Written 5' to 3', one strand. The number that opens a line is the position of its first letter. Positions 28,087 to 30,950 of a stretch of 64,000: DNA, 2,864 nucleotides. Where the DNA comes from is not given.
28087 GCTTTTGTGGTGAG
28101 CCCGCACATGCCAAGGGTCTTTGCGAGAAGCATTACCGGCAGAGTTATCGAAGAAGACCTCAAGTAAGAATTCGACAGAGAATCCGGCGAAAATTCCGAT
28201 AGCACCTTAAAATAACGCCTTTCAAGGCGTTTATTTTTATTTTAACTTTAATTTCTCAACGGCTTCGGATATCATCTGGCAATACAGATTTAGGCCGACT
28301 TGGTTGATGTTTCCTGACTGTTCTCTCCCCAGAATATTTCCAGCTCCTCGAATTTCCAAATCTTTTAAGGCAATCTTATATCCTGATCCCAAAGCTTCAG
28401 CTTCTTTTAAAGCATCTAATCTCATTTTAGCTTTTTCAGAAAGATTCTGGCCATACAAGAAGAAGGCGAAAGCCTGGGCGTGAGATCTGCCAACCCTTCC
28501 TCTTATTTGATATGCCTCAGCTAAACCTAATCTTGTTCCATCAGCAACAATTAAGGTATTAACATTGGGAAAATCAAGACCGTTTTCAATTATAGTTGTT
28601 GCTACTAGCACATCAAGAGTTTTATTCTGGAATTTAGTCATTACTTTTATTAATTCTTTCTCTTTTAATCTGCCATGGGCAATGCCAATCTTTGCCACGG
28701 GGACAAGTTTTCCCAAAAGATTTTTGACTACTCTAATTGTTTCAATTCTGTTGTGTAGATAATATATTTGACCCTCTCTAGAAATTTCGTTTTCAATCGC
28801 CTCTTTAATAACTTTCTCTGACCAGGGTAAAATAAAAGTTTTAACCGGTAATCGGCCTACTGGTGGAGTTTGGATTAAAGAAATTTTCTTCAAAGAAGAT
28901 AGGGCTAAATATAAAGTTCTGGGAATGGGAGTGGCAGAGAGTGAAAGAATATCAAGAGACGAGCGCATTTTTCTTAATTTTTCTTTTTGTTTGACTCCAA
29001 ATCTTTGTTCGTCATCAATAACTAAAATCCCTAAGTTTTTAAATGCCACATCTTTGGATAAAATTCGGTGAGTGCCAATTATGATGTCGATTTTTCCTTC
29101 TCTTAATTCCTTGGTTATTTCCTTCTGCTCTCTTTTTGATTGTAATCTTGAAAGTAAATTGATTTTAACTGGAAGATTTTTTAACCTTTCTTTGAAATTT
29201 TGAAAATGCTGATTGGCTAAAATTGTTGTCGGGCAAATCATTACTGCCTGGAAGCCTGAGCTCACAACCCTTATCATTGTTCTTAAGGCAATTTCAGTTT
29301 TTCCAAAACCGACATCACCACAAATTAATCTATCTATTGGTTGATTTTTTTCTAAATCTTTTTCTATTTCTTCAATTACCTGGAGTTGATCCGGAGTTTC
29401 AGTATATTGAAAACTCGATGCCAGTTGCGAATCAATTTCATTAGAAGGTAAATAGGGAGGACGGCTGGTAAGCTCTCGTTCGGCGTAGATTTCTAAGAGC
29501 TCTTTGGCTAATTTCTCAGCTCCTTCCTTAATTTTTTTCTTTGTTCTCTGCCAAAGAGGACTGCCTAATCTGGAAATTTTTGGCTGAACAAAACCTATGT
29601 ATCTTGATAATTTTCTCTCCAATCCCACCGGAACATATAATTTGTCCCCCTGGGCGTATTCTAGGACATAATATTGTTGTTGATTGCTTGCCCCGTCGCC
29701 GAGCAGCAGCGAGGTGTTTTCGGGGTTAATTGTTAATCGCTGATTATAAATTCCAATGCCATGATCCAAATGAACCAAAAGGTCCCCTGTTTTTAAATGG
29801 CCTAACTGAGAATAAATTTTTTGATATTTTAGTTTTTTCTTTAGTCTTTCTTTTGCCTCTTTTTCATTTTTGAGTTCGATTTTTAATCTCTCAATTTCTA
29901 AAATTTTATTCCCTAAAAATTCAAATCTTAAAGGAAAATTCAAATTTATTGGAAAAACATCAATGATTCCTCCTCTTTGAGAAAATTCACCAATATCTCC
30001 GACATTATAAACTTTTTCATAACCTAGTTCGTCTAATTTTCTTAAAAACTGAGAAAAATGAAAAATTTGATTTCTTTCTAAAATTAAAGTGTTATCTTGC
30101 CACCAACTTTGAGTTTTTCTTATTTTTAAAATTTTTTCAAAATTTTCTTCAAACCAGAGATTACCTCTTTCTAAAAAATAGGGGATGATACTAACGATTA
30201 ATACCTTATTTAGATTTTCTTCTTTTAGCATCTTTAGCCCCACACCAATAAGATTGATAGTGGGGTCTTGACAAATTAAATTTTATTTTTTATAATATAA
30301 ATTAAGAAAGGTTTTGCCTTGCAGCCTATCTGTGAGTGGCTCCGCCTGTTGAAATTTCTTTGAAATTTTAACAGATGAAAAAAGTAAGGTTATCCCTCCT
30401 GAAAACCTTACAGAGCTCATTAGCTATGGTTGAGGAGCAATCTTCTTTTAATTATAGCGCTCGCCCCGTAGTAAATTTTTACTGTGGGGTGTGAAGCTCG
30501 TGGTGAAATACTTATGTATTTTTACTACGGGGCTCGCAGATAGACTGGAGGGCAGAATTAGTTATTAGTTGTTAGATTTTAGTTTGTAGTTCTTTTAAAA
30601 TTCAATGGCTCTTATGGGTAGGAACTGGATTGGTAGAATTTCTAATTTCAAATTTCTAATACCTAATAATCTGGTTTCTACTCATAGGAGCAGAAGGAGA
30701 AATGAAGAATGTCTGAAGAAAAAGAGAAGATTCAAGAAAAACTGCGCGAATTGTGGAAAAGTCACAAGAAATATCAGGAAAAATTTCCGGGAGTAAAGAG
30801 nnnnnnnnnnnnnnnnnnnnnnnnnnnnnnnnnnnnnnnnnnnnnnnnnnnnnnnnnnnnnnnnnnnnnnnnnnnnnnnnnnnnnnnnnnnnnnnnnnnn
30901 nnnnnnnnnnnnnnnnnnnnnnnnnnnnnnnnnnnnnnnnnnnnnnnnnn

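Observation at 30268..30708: Consensus promoter followed by a roughly 260-nt RNA with three mutually exclusive pairing segments upstream of a hypothetical gene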

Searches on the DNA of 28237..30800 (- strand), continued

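Call 43: search_with_rna_model(model_id=R1, sources=[window, L001, L003, L005, L008, L009, L010, L011, L013, L014, L016, L017, L018, L019, L020, L021, L022, L024, L025, L027, L031, L032, L033, L036, L038, L039, L040, L044, L045, L047, L050, L053, L054, L055, L059, L060, L061, L062, L063, L064, L065, L066, L068, L070, L072, L073, L076, L077, L081, L083, L085, L087, L089, L092, L093, L095, L098, L101, L102, L103, L104, L113, L114, L115, L116, L118, L119, L120, L121, L122, L123, L127, L128, L130, L134, L135, L136, L137, L140, L141, L147, L148, L149, L151, L152, L155, L156, L159, L041, L042, L043, L046, L048, L049, L051, L052, L056, L057, L058, L067], max_evalue=0.01, make_alignment=true)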
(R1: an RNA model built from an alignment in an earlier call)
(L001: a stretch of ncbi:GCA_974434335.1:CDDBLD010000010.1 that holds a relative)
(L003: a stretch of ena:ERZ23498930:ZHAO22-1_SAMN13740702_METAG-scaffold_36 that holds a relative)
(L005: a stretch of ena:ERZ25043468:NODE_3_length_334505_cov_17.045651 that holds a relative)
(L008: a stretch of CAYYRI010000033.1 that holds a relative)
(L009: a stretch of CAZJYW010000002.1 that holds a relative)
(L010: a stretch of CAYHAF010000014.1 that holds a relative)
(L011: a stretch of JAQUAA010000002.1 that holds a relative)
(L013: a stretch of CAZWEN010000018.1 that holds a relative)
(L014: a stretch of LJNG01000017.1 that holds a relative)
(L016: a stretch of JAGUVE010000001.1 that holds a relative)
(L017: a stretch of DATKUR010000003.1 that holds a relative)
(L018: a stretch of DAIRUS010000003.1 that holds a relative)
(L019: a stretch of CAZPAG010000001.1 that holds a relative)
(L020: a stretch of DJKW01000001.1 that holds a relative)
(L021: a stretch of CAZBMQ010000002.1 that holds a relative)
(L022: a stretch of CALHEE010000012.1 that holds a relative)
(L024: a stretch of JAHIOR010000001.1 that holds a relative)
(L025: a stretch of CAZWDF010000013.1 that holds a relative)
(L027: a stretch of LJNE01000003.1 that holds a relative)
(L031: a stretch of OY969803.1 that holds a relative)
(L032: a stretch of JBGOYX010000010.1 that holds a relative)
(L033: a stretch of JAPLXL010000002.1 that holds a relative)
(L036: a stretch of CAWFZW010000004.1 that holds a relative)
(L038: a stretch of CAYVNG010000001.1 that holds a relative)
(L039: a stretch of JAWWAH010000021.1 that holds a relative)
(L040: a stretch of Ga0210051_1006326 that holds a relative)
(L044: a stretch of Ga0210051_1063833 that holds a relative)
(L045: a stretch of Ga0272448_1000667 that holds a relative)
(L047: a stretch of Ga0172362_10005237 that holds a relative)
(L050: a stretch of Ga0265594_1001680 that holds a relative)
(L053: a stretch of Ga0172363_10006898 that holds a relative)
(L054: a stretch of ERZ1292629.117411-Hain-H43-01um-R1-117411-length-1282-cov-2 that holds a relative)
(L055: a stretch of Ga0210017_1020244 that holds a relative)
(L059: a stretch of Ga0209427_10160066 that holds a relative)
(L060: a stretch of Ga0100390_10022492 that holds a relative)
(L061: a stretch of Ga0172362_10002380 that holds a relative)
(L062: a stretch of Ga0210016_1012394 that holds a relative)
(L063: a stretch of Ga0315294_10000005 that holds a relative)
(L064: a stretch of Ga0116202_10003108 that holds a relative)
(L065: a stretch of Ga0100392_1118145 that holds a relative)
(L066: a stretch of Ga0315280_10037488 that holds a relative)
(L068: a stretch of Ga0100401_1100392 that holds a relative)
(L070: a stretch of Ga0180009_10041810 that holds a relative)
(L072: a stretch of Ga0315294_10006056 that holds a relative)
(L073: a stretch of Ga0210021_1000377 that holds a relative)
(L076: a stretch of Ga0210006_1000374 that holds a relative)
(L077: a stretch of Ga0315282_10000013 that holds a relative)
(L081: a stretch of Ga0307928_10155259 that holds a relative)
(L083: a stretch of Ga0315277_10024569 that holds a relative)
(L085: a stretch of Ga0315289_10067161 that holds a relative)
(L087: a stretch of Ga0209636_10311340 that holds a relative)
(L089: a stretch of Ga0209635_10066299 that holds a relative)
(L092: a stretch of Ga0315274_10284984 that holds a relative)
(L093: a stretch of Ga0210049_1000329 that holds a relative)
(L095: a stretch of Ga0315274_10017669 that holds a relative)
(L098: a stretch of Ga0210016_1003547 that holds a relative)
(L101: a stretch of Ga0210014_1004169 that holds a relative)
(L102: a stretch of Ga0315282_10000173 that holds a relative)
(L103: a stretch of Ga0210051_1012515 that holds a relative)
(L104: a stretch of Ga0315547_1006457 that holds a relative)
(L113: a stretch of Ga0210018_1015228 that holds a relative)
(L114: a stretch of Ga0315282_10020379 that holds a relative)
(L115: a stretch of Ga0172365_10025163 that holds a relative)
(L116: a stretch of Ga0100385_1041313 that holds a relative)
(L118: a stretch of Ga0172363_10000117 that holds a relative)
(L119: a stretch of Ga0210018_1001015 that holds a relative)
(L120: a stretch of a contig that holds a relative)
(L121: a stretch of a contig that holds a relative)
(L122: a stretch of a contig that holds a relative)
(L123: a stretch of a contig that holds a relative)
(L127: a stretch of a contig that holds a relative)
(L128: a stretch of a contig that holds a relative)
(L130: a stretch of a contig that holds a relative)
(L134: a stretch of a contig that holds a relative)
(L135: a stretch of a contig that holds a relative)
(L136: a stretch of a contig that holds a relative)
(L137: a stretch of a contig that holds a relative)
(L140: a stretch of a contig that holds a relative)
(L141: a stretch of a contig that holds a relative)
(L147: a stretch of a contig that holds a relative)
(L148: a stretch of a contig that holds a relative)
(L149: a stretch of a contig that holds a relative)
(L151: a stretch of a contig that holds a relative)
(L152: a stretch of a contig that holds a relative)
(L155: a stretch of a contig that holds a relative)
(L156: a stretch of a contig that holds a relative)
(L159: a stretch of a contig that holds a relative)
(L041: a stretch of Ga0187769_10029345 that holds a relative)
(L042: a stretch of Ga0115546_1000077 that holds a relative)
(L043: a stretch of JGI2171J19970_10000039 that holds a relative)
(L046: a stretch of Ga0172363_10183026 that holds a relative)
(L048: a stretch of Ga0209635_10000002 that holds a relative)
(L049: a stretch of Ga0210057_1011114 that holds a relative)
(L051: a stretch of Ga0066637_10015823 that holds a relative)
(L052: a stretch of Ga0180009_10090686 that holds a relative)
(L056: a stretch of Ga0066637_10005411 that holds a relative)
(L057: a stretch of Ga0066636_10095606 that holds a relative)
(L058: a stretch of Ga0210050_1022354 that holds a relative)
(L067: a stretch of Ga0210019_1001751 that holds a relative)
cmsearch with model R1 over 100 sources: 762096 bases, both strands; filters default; matches with E-value up to 0.01: 181.
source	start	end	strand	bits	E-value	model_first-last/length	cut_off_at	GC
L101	2684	2857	+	184.2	1.7e-49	1-177/177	no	0.39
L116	2137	2310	+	184.2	1.7e-49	1-177/177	no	0.39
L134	595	768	-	184.2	1.7e-49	1-177/177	no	0.39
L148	246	419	-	184.2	1.7e-49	1-177/177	no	0.39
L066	704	877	-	183.3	3.2e-49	1-177/177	no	0.39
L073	664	837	+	179.5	3.6e-48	1-177/177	no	0.41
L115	2824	2997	+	178.9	5.4e-48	1-177/177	no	0.43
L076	2414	2587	+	177.9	1.1e-47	1-177/177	no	0.41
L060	4123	4298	+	174.2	1.2e-46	1-177/177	no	0.45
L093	833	1008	-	174.2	1.2e-46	1-177/177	no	0.45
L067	4473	4648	-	174.2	1.2e-46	1-177/177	no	0.45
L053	2411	2585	-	174.2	1.2e-46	1-177/177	no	0.4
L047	642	816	-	174.1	1.3e-46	1-177/177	no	0.39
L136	7474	7649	+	172.7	3.2e-46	1-177/177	no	0.45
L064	94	267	+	170.9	1e-45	1-177/177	no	0.39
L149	64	237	+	170.5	1.3e-45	1-177/177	no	0.46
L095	7158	7331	+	169.4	2.7e-45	1-177/177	no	0.42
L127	7248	7421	+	168.3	5.5e-45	1-177/177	no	0.39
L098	12536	12709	+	167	1.3e-44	1-177/177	no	0.41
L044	1216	1389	+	167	1.3e-44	1-177/177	no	0.42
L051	3956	4129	+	167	1.3e-44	1-177/177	no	0.42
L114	2873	3048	-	166.7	1.6e-44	1-177/177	no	0.41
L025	2288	2461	-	165.7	3e-44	1-177/177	no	0.41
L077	3008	3181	+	164.7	6e-44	1-177/177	no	0.41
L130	694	865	+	164.4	7.1e-44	1-177/177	no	0.45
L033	2267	2446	-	163.6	1.2e-43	1-177/177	no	0.41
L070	59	232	+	163.3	1.5e-43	1-177/177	no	0.45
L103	6692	6863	-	161.4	5e-43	1-177/177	no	0.45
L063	2010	2189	-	161.4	5e-43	1-177/177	no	0.41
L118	2456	2635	-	161.1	6.3e-43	1-177/177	no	0.41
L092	828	1001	-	159.6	1.7e-42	1-177/177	no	0.39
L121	1201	1374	-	157.2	7.8e-42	1-177/177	no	0.39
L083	3423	3596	+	155.9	1.8e-41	1-177/177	no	0.39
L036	2251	2423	-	155.9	1.9e-41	1-177/177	no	0.43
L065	398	576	+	154.6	4.2e-41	1-177/177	no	0.48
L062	4735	4913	-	154.5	4.5e-41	1-177/177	no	0.48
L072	11791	11963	+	154.1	6e-41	1-177/177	no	0.42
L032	2247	2419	-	154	6.3e-41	1-177/177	no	0.46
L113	645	824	-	153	1.3e-40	1-177/177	no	0.47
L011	2267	2442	-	152.6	1.5e-40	1-177/177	no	0.42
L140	5357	5536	+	151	4.5e-40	1-177/177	no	0.43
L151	3050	3229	-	149.3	1.4e-39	1-177/177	no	0.41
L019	2263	2440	-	147.9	3.5e-39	1-177/177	no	0.38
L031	2292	2466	-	146.7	7.3e-39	1-177/177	no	0.4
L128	209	386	+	143.4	6.5e-38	1-177/177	no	0.43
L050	5480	5660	-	142.7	1e-37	1-177/177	no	0.46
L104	66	246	-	139.6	8e-37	1-177/177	no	0.46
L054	518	701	+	136.5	5.8e-36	1-177/177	no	0.41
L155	2144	2323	-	134.2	2.6e-35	1-177/177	no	0.37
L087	637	812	-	133.7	3.7e-35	1-177/177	no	0.44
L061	2339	2522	+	131.3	1.8e-34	1-177/177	no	0.38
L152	5629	5802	-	126.4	4.3e-33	1-177/177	no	0.39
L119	1844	2023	-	121.4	1.1e-31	1-177/177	no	0.38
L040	5724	5903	-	120.8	1.7e-31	1-177/177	no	0.39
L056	1969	2148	+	120.8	1.7e-31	1-177/177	no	0.39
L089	2682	2856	+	119.7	3.4e-31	1-177/177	no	0.39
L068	867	1046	-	119.6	3.7e-31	1-177/177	no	0.38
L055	3097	3276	+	118.7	6.8e-31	1-177/177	no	0.37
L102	11709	11887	+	115.7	4.6e-30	1-177/177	no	0.4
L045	9142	9321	+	114.7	9.1e-30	1-177/177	no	0.42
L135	889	1068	+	108.3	6.1e-28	1-177/177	no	0.42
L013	2325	2464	-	107.8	8e-28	1-177/177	no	0.46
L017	2272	2451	-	107.3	1.1e-27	1-177/177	no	0.43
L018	2262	2433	-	106.7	1.7e-27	1-177/177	no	0.49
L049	8432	8601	-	104.8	5.8e-27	1-177/177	no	0.42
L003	3719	3967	-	103.9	1e-26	1-177/177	no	0.42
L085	4175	4342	-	103.5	1.4e-26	1-177/177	no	0.46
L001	3496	3742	-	103.4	1.5e-26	1-177/177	no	0.42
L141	8534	8700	-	103.3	1.5e-26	1-177/177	no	0.43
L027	2274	2451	-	99.8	1.5e-25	1-177/177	no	0.44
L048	13332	13509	+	99.8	1.5e-25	1-177/177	no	0.44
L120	746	886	-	99.8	1.6e-25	1-177/177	no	0.46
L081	109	249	+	98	5.1e-25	1-177/177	no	0.45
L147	1621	1760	+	93.7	8.4e-24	1-177/177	no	0.46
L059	904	1050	+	92.4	1.9e-23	1-177/177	no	0.4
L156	8301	8443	+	89.2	1.5e-22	1-177/177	no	0.45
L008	871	1012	-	86.7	8e-22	1-177/177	no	0.46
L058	2488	2629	+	86.7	8e-22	1-177/177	no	0.46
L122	178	320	+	79.2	1e-19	1-177/177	no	0.48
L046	1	93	+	79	1.2e-19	83-177/177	5'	0.4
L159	7363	7608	+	75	1.6e-18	1-177/177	no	0.4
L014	899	1039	-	74.8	1.9e-18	1-177/177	no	0.51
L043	8775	8915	-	74.8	1.9e-18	1-177/177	no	0.51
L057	1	93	+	73.9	3.4e-18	80-177/177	5'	0.46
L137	1848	1990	-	70.8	2.5e-17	1-177/177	no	0.46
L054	518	701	-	62.7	4.9e-15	1-177/177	no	0.41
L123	5629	5766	-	61.6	1.1e-14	1-177/177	no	0.48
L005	3802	3963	-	58.5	7.7e-14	1-177/177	no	0.41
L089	2682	2856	-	55.1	7.3e-13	1-177/177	no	0.39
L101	2684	2857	-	53.4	2.1e-12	1-177/177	no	0.39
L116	2137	2310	-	53.4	2.1e-12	1-177/177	no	0.39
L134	595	768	+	53.4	2.1e-12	1-177/177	no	0.39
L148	246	419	+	53.4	2.1e-12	1-177/177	no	0.39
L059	904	1050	-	53.2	2.5e-12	1-177/177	no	0.4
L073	664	837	-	53.2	2.5e-12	1-177/177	no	0.41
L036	2251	2423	+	52.3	4.5e-12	1-177/177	no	0.43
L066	704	877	+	52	5.4e-12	1-177/177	no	0.39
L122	178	320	-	51.7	6.8e-12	1-177/177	no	0.48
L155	2144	2323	+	51.4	8.2e-12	1-177/177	no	0.37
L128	209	386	-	51.1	9.8e-12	1-177/177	no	0.43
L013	2325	2464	+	51.1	1e-11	1-177/177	no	0.46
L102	11709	11887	-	51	1e-11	1-177/177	no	0.4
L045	9142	9321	-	50.4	1.5e-11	1-177/177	no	0.42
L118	2456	2635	+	50.2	1.8e-11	1-177/177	no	0.41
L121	1201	1374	+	50.1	1.9e-11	1-177/177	no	0.39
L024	615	750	-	50.1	1.9e-11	1-177/177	no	0.42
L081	109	249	-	49.8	2.3e-11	1-177/177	no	0.45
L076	2414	2587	-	49.7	2.4e-11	1-177/177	no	0.41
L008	871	1012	+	49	4e-11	1-177/177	no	0.46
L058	2488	2629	-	49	4e-11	1-177/177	no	0.46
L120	746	886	+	48.8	4.6e-11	1-177/177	no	0.46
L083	3423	3596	-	48.6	4.9e-11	1-177/177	no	0.39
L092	828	1001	+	48.6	5e-11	1-177/177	no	0.39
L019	2263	2440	+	48.5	5.5e-11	1-177/177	no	0.38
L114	2873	3048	+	48.2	6.5e-11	1-177/177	no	0.41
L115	2824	2997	-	47.9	7.9e-11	1-177/177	no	0.43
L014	899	1039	+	47.1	1.4e-10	1-177/177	no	0.51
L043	8775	8915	+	47.1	1.4e-10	1-177/177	no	0.51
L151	3050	3229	+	47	1.4e-10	1-177/177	no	0.41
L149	64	237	-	46.6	1.9e-10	1-177/177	no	0.46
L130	694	865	-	46.5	1.9e-10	1-177/177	no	0.45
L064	94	267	-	46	2.8e-10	1-177/177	no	0.39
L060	4123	4298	-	45.8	3.3e-10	1-177/177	no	0.45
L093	833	1008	+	45.8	3.3e-10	1-177/177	no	0.45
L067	4473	4648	+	45.8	3.3e-10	1-177/177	no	0.45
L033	2267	2446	+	45.7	3.5e-10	1-177/177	no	0.41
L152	5629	5802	+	45.2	4.7e-10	1-177/177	no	0.39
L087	637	812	+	44.8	6.1e-10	1-177/177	no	0.44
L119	1844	2023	+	44.3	8.4e-10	1-177/177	no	0.38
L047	642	816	+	44.3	8.5e-10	1-177/177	no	0.39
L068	867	1046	+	44.2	9.1e-10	1-177/177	no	0.38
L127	7248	7421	-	44.1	9.7e-10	1-177/177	no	0.39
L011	2267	2442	+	43.9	1.1e-09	1-177/177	no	0.42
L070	59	232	-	43.8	1.2e-09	1-177/177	no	0.45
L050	5480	5660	+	43.8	1.2e-09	1-177/177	no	0.46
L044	1216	1389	-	43.7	1.2e-09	1-177/177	no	0.42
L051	3956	4129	-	43.7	1.2e-09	1-177/177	no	0.42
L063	2010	2189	+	43.7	1.2e-09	1-177/177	no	0.41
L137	1848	1990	+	43.7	1.3e-09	1-177/177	no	0.46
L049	8432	8601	+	43.5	1.4e-09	1-177/177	no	0.42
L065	398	576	-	43.4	1.5e-09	1-177/177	no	0.48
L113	645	824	+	43.3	1.6e-09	1-177/177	no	0.47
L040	5724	5903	+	43.2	1.7e-09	1-177/177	no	0.39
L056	1969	2148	-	43.2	1.7e-09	1-177/177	no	0.39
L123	5629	5766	+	43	2e-09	1-177/177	no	0.48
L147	1621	1760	-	42.9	2.1e-09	1-177/177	no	0.46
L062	4735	4913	+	42.9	2.2e-09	1-177/177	no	0.48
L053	2411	2585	+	42.2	3.2e-09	1-177/177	no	0.4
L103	6692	6863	+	41.8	4.3e-09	1-177/177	no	0.45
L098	12536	12709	-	41.7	4.6e-09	1-177/177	no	0.41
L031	2292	2466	+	41.7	4.6e-09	1-177/177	no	0.4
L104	66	246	+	41.5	5.2e-09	1-177/177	no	0.46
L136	7474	7649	-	41.4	5.5e-09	1-177/177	no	0.45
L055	3097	3276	-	41.1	6.8e-09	1-177/177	no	0.37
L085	4175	4342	+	41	7.5e-09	1-177/177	no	0.46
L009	914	1052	-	40.2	1.2e-08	1-177/177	no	0.38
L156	8301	8443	-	40.1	1.3e-08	1-177/177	no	0.45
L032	2247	2419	+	39.4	2.1e-08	1-177/177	no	0.46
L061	2339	2522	-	39.2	2.4e-08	1-177/177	no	0.38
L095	7158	7331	-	38.8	3e-08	1-177/177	no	0.42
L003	3719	3967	+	38.6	3.5e-08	1-177/177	no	0.42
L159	7363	7608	-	37.8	5.7e-08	1-177/177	no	0.4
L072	11791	11963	-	37.5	6.9e-08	1-177/177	no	0.42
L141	8534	8700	+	36.2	1.7e-07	1-177/177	no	0.43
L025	2288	2461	+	35.4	2.8e-07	1-177/177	no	0.41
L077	3008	3181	-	35.1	3.5e-07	1-177/177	no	0.41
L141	7970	8026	-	34.2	6.3e-07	1-177/177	no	0.42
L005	3802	3963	+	32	2.7e-06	1-177/177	no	0.41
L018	2262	2433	+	31.7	3.1e-06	1-177/177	no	0.49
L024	615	750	+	31.6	3.3e-06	1-177/177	no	0.42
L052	1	51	+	30.6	6.6e-06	127-177/177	5'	0.53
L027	2274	2451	+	29.8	1.1e-05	1-177/177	no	0.44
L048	13332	13509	-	29.8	1.1e-05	1-177/177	no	0.44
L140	5357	5536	-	28.3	2.8e-05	1-177/177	no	0.43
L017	2272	2451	+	25.4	0.00019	1-177/177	no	0.43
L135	889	1068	-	22.6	0.0012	1-177/177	no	0.42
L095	5640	5801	-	20.7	0.0042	1-177/177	no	0.5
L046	1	93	-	19.9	0.007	1-142/177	3'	0.4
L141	7970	8026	+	19.8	0.0076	1-177/177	no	0.42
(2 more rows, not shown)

Alignment A4: 150 matches aligned to the model, 457 columns, each read 5' to 3' on its own strand. Consensus structure (alignment columns), stored with it:
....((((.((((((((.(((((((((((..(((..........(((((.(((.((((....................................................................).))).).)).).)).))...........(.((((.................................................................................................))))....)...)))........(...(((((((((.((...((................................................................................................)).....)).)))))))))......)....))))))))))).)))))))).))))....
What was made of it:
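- Strand: 150-184 bits forward against 40-55 bits reverse (call 43).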
